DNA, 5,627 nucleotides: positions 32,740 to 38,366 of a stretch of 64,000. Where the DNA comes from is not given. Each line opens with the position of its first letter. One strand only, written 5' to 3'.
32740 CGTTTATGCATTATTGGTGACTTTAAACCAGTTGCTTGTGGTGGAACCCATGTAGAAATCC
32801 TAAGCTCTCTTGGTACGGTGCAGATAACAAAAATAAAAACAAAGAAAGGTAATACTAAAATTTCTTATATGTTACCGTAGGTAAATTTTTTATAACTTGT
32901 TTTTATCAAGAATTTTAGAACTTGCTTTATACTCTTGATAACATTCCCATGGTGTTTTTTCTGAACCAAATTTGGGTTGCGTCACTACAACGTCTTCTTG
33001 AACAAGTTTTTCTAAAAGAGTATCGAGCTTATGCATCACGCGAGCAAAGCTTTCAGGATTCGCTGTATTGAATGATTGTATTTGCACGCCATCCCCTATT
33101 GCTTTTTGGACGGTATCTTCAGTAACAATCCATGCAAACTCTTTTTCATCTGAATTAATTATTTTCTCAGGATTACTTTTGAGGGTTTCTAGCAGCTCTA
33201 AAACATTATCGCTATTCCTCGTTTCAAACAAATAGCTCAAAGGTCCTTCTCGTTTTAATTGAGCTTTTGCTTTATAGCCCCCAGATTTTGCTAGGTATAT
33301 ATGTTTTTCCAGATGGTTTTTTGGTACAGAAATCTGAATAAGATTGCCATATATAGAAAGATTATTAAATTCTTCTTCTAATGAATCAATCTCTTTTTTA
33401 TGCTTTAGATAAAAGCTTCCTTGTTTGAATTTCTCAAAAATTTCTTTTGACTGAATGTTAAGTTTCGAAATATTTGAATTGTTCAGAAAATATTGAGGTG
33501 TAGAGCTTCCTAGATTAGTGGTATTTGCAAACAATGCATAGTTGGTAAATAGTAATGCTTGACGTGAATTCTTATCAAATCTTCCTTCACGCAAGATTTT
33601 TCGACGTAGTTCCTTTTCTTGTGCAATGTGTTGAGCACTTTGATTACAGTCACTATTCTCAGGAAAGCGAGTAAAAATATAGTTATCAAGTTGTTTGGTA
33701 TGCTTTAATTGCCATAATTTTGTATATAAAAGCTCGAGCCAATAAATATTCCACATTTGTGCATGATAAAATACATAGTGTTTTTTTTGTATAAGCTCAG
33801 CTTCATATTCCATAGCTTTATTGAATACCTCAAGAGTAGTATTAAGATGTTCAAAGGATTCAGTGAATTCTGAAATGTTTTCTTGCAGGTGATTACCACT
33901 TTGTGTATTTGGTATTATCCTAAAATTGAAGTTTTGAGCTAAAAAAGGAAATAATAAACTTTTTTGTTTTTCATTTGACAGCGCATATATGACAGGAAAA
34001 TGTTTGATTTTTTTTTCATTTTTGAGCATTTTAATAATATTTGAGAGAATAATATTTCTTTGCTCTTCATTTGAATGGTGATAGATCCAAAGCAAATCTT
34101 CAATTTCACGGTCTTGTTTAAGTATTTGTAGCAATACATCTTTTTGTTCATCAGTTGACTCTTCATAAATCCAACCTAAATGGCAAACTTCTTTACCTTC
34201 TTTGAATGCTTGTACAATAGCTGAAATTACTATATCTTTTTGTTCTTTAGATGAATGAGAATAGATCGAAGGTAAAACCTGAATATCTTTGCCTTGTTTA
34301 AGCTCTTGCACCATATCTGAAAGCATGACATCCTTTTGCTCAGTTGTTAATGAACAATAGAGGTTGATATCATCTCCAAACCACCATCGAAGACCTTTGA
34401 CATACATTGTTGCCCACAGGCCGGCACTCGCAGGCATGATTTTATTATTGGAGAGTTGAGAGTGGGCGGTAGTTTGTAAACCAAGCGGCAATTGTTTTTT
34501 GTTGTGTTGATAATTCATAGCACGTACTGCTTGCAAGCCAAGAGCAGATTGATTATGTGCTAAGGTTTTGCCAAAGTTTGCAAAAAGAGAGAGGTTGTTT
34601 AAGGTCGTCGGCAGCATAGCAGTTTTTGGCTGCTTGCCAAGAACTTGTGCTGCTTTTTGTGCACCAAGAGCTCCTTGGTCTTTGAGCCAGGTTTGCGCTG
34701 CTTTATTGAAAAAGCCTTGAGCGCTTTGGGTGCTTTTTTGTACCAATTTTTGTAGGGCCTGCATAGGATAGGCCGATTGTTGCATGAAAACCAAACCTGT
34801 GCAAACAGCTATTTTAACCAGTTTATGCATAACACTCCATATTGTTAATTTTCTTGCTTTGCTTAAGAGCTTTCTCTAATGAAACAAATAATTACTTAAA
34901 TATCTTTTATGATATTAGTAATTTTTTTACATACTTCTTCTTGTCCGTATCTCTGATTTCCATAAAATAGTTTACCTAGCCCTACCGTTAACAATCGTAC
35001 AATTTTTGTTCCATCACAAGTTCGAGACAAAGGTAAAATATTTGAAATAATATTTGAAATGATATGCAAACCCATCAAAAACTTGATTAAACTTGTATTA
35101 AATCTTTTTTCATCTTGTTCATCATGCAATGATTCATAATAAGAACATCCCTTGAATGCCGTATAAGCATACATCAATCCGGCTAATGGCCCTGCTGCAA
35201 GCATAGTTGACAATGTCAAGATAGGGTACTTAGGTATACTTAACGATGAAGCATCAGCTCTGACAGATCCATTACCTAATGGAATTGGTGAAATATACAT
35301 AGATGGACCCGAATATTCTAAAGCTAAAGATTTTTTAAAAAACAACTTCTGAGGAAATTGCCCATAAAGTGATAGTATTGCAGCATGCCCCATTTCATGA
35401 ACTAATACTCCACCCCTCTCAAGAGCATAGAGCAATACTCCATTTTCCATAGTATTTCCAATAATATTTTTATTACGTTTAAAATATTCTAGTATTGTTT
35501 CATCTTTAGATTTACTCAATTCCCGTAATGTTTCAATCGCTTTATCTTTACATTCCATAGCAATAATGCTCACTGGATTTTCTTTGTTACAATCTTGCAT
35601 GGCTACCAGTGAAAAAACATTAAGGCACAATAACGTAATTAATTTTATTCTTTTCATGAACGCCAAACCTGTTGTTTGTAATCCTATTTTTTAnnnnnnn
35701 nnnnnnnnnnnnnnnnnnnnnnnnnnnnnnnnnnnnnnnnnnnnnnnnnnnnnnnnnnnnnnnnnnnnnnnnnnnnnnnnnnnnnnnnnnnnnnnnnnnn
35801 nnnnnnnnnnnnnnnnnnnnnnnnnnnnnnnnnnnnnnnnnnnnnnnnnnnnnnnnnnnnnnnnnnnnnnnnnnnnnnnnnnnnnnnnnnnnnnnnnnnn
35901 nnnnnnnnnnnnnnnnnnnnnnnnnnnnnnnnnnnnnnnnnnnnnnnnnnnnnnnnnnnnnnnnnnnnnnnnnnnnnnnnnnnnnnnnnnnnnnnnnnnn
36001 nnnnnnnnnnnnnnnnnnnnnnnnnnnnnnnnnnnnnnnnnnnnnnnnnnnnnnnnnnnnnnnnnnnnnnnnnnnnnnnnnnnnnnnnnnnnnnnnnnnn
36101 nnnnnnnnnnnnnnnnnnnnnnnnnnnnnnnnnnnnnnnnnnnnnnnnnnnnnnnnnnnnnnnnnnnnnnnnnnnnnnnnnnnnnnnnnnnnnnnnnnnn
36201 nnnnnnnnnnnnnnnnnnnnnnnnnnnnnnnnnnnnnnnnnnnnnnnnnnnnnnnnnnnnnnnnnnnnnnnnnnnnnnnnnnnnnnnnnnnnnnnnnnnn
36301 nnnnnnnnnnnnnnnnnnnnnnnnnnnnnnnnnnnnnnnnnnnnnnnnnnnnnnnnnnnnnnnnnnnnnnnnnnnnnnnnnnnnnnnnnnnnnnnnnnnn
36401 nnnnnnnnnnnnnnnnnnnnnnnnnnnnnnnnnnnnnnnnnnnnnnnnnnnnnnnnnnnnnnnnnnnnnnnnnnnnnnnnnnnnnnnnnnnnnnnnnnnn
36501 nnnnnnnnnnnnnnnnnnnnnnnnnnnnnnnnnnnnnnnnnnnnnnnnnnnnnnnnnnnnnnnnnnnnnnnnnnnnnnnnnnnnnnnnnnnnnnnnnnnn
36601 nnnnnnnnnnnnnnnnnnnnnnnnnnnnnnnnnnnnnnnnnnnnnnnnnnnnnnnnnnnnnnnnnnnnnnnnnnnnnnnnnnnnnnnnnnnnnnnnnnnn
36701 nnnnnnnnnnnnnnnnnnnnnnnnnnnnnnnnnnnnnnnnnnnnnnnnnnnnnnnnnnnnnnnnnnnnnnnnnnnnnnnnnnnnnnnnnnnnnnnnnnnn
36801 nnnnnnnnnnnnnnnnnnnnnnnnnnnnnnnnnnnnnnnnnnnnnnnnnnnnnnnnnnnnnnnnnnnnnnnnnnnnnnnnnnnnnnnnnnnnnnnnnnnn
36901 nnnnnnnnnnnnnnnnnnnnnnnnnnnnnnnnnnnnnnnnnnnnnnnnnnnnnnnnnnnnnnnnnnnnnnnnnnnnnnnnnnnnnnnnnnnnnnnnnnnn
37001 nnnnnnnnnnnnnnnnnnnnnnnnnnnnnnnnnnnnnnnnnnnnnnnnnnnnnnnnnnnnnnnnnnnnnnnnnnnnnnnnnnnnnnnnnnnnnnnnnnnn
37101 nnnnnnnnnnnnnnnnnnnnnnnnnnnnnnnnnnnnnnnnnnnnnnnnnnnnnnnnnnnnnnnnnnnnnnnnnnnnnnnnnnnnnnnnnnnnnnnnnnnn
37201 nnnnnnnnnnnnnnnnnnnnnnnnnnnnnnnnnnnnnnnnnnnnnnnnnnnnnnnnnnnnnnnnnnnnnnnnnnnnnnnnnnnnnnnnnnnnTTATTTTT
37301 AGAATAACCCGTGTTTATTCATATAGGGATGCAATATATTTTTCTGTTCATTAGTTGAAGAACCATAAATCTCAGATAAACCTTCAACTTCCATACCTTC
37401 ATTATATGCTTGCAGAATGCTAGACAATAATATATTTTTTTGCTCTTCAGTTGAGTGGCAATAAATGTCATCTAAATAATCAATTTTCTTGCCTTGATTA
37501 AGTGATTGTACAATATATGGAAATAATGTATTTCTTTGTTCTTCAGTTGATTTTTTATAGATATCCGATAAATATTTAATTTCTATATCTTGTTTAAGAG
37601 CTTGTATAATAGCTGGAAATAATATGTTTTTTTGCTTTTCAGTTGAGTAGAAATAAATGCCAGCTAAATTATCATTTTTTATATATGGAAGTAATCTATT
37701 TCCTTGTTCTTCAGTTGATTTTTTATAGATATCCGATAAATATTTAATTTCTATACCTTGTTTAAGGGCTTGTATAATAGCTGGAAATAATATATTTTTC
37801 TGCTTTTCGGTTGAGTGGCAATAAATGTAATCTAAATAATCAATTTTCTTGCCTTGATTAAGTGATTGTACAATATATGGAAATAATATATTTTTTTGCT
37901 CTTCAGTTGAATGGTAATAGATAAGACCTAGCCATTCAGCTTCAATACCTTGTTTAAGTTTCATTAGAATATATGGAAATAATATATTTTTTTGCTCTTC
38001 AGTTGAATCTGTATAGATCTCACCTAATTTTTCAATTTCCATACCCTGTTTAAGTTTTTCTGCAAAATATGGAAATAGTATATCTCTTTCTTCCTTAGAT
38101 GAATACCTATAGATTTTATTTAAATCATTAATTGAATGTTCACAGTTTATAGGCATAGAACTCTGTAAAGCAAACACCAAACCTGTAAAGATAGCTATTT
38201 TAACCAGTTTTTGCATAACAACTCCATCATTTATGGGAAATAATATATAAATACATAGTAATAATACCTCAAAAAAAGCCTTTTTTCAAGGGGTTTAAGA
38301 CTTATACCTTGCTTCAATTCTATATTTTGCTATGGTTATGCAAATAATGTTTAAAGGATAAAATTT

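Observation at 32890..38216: Novel ~32-aa tandem-repeat protein family (three genes) wrapped around an M50-type membrane protease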

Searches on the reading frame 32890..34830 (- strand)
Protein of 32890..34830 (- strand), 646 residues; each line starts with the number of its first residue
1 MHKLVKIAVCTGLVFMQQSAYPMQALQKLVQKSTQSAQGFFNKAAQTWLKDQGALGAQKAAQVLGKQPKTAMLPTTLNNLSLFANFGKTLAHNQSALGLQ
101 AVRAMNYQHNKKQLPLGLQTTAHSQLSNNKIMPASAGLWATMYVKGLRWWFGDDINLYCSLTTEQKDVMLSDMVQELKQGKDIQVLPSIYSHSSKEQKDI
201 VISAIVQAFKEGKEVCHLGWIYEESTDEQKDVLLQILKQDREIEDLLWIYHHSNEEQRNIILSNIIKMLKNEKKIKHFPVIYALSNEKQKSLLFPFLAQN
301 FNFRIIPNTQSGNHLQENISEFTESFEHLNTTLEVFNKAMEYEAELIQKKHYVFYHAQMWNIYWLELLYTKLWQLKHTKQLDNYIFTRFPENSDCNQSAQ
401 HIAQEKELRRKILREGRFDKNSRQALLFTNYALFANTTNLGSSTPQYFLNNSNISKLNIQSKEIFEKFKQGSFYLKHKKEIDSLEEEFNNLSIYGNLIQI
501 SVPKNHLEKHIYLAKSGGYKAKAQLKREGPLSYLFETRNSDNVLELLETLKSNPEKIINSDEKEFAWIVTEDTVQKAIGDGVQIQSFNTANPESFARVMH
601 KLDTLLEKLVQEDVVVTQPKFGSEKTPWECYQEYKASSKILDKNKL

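Call 3: search_protein_families(library=pfam, proteins=[window:32890-34830:-], max_evalue=1)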
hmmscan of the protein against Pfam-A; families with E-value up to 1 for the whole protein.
window:32890-34830:- (646 aa): 1 family
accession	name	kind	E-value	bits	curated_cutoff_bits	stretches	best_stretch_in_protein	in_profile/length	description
PF00806.25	PUF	-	0.27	11.5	26.3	0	252-266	21-35/35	Pumilio-family RNA binding repeat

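Call 4: search_protein_families(library=ncbifam, proteins=[window:32890-34830:-], max_evalue=1)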
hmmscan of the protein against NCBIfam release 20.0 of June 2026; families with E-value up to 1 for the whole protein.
window:32890-34830:- (646 aa): 0 families

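Call 12: find_related_loci(query=window:32890-34830:-, collection=genome_contigs, flank=10000)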
Query window:32890-34830:- (646 aa) in genome_contigs; peptide patterns used: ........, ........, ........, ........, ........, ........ (x = any residue, [..] = any of these).
232 stretches matched a pattern, but none encodes a relative of the query by tblastn (E <= 1e-3).

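Call 30: find_homologous_proteins(query=window:32890-34830:-, region=305-646, max_evalue=0.01)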
Query window:32890-34830:-, residues 305-646 (342 aa): 4 proteins with E <= 0.01 among 3629 candidates.
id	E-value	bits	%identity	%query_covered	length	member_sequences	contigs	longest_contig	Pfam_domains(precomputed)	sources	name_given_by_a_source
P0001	5.8e-223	757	100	100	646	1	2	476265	-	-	-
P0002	6.0e-47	179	34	96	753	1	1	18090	-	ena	-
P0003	1.9e-45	174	37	82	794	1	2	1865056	-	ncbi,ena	-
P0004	1.1e-17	83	33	64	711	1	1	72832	-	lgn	-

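Call 34: find_encoding_contigs(protein=P0003, flank=8000, max_places=3)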
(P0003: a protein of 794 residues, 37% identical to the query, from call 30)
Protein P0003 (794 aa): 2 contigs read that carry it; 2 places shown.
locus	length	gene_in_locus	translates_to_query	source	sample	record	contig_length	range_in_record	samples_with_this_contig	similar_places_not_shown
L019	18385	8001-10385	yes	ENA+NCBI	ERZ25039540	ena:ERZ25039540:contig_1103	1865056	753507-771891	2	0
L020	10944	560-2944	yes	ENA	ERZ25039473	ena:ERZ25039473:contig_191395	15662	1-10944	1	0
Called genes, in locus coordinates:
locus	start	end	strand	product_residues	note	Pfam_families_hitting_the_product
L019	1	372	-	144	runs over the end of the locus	PF01878:EVE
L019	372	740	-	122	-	PF00903:Glyoxalase, PF12681:Glyoxalase_2 (weak)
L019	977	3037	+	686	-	-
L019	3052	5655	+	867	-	-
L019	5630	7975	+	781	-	-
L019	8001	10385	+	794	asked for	-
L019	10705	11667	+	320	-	-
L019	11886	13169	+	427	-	-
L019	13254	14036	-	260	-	PF13489:Methyltransf_23 (weak), PF01209:Ubie_methyltran, PF13847:Methyltransf_31, PF08241:Methyltransf_11, PF08242:Methyltransf_12, PF13649:Methyltransf_25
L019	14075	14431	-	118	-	PF12643:MazG-like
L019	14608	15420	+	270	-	-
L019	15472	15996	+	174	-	PF13302:Acetyltransf_3 (weak), PF00583:Acetyltransf_1, PF13673:Acetyltransf_10, PF13508:Acetyltransf_7, PF08445:FR47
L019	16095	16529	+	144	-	-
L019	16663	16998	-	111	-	PF01906:YbjQ_1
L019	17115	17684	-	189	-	PF01161:PBP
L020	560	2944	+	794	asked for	-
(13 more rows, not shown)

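Call 35: list_cluster_members(proteins=[P0002, P0003, P0004])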
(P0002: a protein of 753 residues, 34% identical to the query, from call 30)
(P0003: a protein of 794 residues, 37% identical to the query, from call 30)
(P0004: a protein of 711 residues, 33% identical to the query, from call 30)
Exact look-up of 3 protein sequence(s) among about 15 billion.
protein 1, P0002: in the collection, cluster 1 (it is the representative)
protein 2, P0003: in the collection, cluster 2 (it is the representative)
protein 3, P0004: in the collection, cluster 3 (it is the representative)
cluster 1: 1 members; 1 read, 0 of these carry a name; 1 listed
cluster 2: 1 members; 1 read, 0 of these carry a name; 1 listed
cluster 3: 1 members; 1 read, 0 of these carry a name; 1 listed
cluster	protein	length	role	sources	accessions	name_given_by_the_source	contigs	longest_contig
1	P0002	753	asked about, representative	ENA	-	-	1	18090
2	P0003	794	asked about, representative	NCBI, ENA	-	-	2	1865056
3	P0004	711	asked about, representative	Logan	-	-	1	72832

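Call 77: search_protein_families(library=phrogs, proteins=[window:32890-34830:-], max_evalue=0.01)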
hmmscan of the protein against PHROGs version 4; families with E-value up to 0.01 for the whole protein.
window:32890-34830:- (646 aa): 0 families

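Call 78: search_protein_families(library=padloc, proteins=[window:32890-34830:-], max_evalue=0.01)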
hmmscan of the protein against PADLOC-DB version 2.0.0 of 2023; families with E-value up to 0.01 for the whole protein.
window:32890-34830:- (646 aa): 0 families

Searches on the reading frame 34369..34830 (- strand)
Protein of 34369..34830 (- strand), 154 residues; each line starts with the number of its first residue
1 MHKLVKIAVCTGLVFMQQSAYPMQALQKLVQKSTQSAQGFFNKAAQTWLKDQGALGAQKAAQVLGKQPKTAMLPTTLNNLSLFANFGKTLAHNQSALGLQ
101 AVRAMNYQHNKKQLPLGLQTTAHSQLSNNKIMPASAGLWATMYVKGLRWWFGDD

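Call 22: search_protein_families(library=pfam, proteins=[window:34369-34830:-], max_evalue=10)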
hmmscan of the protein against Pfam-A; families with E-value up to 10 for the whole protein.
seq(154 aa): 1 family
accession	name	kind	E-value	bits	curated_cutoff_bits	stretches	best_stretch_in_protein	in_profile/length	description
PF21614.2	DUF6854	-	0.15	12.8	27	1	39-95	21-76/96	Domain of unknown function (DUF6854)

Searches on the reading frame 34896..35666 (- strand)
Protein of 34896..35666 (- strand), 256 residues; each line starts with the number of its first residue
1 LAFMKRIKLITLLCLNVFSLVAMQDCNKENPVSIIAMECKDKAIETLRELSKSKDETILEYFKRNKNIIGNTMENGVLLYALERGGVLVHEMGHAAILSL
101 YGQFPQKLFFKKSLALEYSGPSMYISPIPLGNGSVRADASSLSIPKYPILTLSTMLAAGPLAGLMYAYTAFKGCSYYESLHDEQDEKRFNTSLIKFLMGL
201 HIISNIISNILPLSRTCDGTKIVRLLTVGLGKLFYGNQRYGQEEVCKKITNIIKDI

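Call 3: search_protein_families(library=pfam, proteins=[window:34896-35666:-], max_evalue=1)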
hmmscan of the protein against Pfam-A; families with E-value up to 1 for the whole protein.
window:34896-35666:- (256 aa): 1 family
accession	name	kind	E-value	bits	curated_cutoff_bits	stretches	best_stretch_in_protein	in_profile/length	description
PF02163.28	Peptidase_M50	-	3.5e-05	23.7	27.2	1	87-204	10-106/221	Peptidase family M50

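Call 4: search_protein_families(library=ncbifam, proteins=[window:34896-35666:-], max_evalue=1)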
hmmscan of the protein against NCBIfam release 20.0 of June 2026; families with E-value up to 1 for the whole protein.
window:34896-35666:- (256 aa): 2 families
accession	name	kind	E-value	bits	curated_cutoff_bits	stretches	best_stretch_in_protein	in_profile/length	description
NF041824.1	daptide_HExxH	equivalog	0.017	14.3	300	1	84-107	168-191/379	daptide biosynthesis intramembrane metalloprotease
NF058609.1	RiPP_HExxH_LiaK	equivalog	0.075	12.7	225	1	75-125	90-137/246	YydH/LiaK family epipeptide maturation metalloprotease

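Call 53: find_homologous_proteins(query=window:34896-35666:-, max_evalue=0.01)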
Query window:34896-35666:- (256 aa): 1 proteins with E <= 0.01 among 934 candidates.
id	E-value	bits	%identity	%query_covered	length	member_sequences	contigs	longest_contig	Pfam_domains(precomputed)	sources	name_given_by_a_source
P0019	1.7e-162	557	100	99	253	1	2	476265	-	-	-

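Call 77: search_protein_families(library=phrogs, proteins=[window:34896-35666:-], max_evalue=0.01)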
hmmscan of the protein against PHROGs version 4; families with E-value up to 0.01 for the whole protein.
window:34896-35666:- (256 aa): 0 families

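Call 78: search_protein_families(library=padloc, proteins=[window:34896-35666:-], max_evalue=0.01)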
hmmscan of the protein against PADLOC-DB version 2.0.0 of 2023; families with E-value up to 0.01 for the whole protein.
window:34896-35666:- (256 aa): 1 family
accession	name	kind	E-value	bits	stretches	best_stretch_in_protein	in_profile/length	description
PDLC02796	SspF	-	0.0046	14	1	11-85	62-136/525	SspF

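Call 84: search_solved_structures(query=window:34896-35666:-, max_evalue=10, show_alignments=2)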
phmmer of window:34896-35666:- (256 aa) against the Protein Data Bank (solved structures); distinct sequences matched with E-value up to 10: 0.

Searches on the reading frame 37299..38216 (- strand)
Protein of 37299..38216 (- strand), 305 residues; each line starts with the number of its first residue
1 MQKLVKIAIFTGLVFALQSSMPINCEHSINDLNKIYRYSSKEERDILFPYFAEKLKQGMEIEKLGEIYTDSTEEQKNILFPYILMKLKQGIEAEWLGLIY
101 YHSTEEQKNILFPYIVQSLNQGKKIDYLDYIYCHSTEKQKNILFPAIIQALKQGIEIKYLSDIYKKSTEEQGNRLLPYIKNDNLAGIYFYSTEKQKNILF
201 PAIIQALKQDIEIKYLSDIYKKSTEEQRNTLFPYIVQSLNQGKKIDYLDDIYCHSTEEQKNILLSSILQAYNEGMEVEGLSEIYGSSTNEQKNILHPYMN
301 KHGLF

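Call 3: search_protein_families(library=pfam, proteins=[window:37299-38216:-], max_evalue=1)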
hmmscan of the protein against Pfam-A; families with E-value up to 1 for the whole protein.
window:37299-38216:- (305 aa): 15 families
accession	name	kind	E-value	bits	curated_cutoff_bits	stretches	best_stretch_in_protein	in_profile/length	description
PF09508.16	Lact_bio_phlase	-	0.00025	20.1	26.6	1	138-183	320-363/434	Lacto-N-biose phosphorylase N-terminal TIM barrel domain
PF00806.25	PUF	-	0.0027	17.9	26.3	0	254-268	21-35/35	Pumilio-family RNA binding repeat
PF14417.12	MEDS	-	0.0048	17.2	29.8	0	99-166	5-74/161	MEDS: MEthanogen/methylotroph, DcmR Sensory domain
PF22949.1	HRI2_3H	-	0.0092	16.3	27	0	215-247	14-45/80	Heme-regulated eIF-2-alpha kinase, helical domain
PF02156.21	Glyco_hydro_26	-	0.013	15.4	20.2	1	92-137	162-208/311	Glycosyl hydrolase family 26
PF24402.1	iHKD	-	0.014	15.9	27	0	143-170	5-31/111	Inactive HKD-Rease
PF16841.11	CBM60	-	0.023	15.6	28.2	0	201-229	41-68/91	Ca-dependent carbohydrate-binding module xylan-binding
PF09385.16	HisK_N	-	0.067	13.6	24.4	0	202-252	14-63/129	Histidine kinase N terminal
PF09628.15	YvfG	-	0.096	13.5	25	0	48-62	5-19/67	YvfG protein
PF04255.20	DUF433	-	0.11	12.7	23.6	0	264-291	21-48/56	Protein of unknown function (DUF433)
PF14615.11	Rsa3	-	0.13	12.3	27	0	145-157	32-44/46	Ribosome-assembly protein 3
PF21162.3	ETFQO_UQ-bd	-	0.14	13.2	27.7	0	179-247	29-91/96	ETF-QO, ubiquinone-binding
PF03495.19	Binary_toxB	-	0.17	12.6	25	0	190-226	19-51/78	Clostridial binary toxin B/anthrax toxin PA Ca-binding domain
PF25676.1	T4_Spackle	-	0.2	12.7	27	0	208-263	37-91/96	Bacteriophage T4 Spackle protein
PF14695.11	LINES_C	-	0.2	11.5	27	0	227-235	16-24/37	Lines C-terminus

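Call 4: search_protein_families(library=ncbifam, proteins=[window:37299-38216:-], max_evalue=1)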
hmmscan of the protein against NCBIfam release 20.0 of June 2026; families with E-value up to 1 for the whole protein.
window:37299-38216:- (305 aa): 6 families
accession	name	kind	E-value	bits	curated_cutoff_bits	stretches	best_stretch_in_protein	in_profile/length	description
TIGR03092.1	SASP_sspI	equivalog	0.00079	19.6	58.35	0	251-270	44-63/65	small acid-soluble spore protein SspI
NF052444.1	DhDoxglucKinKdgK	equivalog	0.021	14.2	400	1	161-252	83-167/303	2-dehydro-3-deoxygluconokinase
NF008560.0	PRK11505.1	equivalog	0.087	13.1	165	0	202-225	40-63/106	phosphate starvation-inducible protein PsiF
NF049930.1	TransRegMlc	equivalog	0.13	11.5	530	0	194-229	345-380/405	sugar metabolism global transcriptional regulator Mlc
NF040785.1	CD3324_fam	subfamily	0.2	11.8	65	0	266-294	53-81/82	CD3324 family protein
NF041025.1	antiphage_deaminase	equivalog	0.57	9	400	0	193-221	98-128/437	anti-phage dCTP deaminase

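Call 9: find_homologous_proteins(query=window:37299-38216:-, max_evalue=0.001)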
Query window:37299-38216:-: the 8000 candidates sharing most words with the query were scored; none scored E <= 0.001.

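Call 31: predict_structure(protein=window:37299-38216:-)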
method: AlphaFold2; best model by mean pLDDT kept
length: 305 residues; sequences in the alignment: 1
mean_pLDDT: 83.4   pTM: 0.73
mean pLDDT of the five models: 83.4, 82.8, 81.2, 80.8, 79.4
residues with pLDDT >= 90: 141; 70-90: 125; 50-70: 13; < 50: 26
segments of 3 or more residues with pLDDT < 50: 1-26
pLDDT, mean of each block of 10 residues (from residue 1): 30 32 46 77 86 81 81 90 86 79 92 93 90 94 96 92 94 93 88 91 91 89 93 92 88 93 91 83 90 86 74
secondary structure, 60 per line:
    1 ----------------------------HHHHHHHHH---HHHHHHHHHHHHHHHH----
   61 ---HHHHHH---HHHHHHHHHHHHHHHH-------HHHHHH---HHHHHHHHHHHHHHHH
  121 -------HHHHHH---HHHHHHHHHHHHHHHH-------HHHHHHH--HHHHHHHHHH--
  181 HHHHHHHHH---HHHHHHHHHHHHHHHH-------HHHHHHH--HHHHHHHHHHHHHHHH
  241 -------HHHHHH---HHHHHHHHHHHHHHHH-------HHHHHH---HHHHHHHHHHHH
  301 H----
elements in order: H29-37 H41-56 H64-69 H73-88 H96-101 H105-120 H128-133 H137-152 H160-166 H169-178 H181-189 H193-208 H216-222 H225-240 H248-253 H257-272 H280-285 H289-301

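Call 38: fold_search(model_id=the predicted structure, library=pdb)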
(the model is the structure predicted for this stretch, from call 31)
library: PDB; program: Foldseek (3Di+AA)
matches with E <= 10: 679; with E <= 0.001: 15
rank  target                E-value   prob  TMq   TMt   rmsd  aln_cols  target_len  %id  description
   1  5ykh                  5.4e-05  1.00  0.58  0.49   6.5       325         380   13  Crystal structure of the engineered nine-repeat PUF domain (released 2018-03-14)
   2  5yki_A                1.7e-04  1.00  0.54  0.46   7.2       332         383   12  Crystal structure of the engineered nine-repeat PUF domain in complex with cognate 9nt-RNA (released 2018-03-14)
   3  5kl8_A                2.1e-04  1.00  0.36  0.36   9.6       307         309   13  Crystal structure of the Pumilio-Nos-CyclinB RNA complex (released 2016-08-17)
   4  5kla_A                2.3e-04  1.00  0.43  0.40   7.9       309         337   12  Crystal structure of the drosophila Pumilio RNA-binding domain in complex with hunchback RNA (released 2016-08-17)
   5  3h3d_Y                3.1e-04  1.00  0.51  0.50   7.9       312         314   13  Drosophila Pumilio RNA binding domain (Puf domain) (released 2009-04-28)
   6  1m8z                  3.1e-04  1.00  0.42  0.40   8.0       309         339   11  Crystal Structure Of A Pumilio-Homology Domain (released 2002-09-04)
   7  1m8w_A                3.4e-04  1.00  0.53  0.48   7.1       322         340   11  CRYSTAL STRUCTURE OF THE PUMILIO-HOMOLOGY DOMAIN FROM HUMAN PUMILIO1 IN COMPLEX WITH NRE1-19 RNA (released 2002-09-25)
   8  1ib2                  3.9e-04  1.00  0.41  0.39   8.1       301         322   11  CRYSTAL STRUCTURE OF A PUMILIO-HOMOLOGY DOMAIN (released 2001-05-09)
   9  3gvo                  5.1e-04  1.00  0.41  0.38   8.5       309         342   11  Structure and RNA binding of the mouse Pumilio-2 Puf Domain (released 2009-06-30)
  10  3q0m_A                5.6e-04  1.00  0.53  0.49   7.0       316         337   12  Crystal structure of the PUMILIO-homology domain from Human PUMILIO1 in complex with p38alpha NREb (released 2011-03-16)
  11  1m8w_B                5.6e-04  1.00  0.44  0.41   7.7       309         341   11  CRYSTAL STRUCTURE OF THE PUMILIO-HOMOLOGY DOMAIN FROM HUMAN PUMILIO1 IN COMPLEX WITH NRE1-19 RNA (released 2002-09-25)
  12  6nod_A                7.7e-04  1.00  0.39  0.36   9.1       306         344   10  Crystal structure of C. elegans PUF-8 in complex with RNA (released 2019-01-30)
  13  3h3d_X                8.4e-04  1.00  0.49  0.48   6.4       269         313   12  Drosophila Pumilio RNA binding domain (Puf domain) (released 2009-04-28)
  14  3q0q_A                8.4e-04  1.00  0.43  0.40   7.9       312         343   10  Crystal structure of the PUMILIO-homology domain from Human PUMILIO2 in complex with p38alpha NREa (released 2011-03-16)
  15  3bsb_A                8.4e-04  1.00  0.40  0.38   8.4       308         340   10  Crystal Structure of Human Pumilio1 in Complex with CyclinB reverse RNA (released 2008-04-08)
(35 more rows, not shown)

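Call 77: search_protein_families(library=phrogs, proteins=[window:37299-38216:-], max_evalue=0.01)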
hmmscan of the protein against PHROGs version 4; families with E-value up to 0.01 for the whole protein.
window:37299-38216:- (305 aa): 4 families
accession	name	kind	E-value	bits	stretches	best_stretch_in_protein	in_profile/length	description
phrog_36514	-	unknown function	8e-05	23.7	0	124-168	42-86/111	-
phrog_35617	-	unknown function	0.001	20.2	0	239-271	17-49/62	-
phrog_78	-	connector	0.0046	18.4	0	200-256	5-61/122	tail terminator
phrog_26041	-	unknown function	0.0062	17.3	0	176-208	8-40/63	-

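Call 78: search_protein_families(library=padloc, proteins=[window:37299-38216:-], max_evalue=0.01)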
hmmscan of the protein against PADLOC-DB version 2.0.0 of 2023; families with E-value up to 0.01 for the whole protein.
window:37299-38216:- (305 aa): 0 families
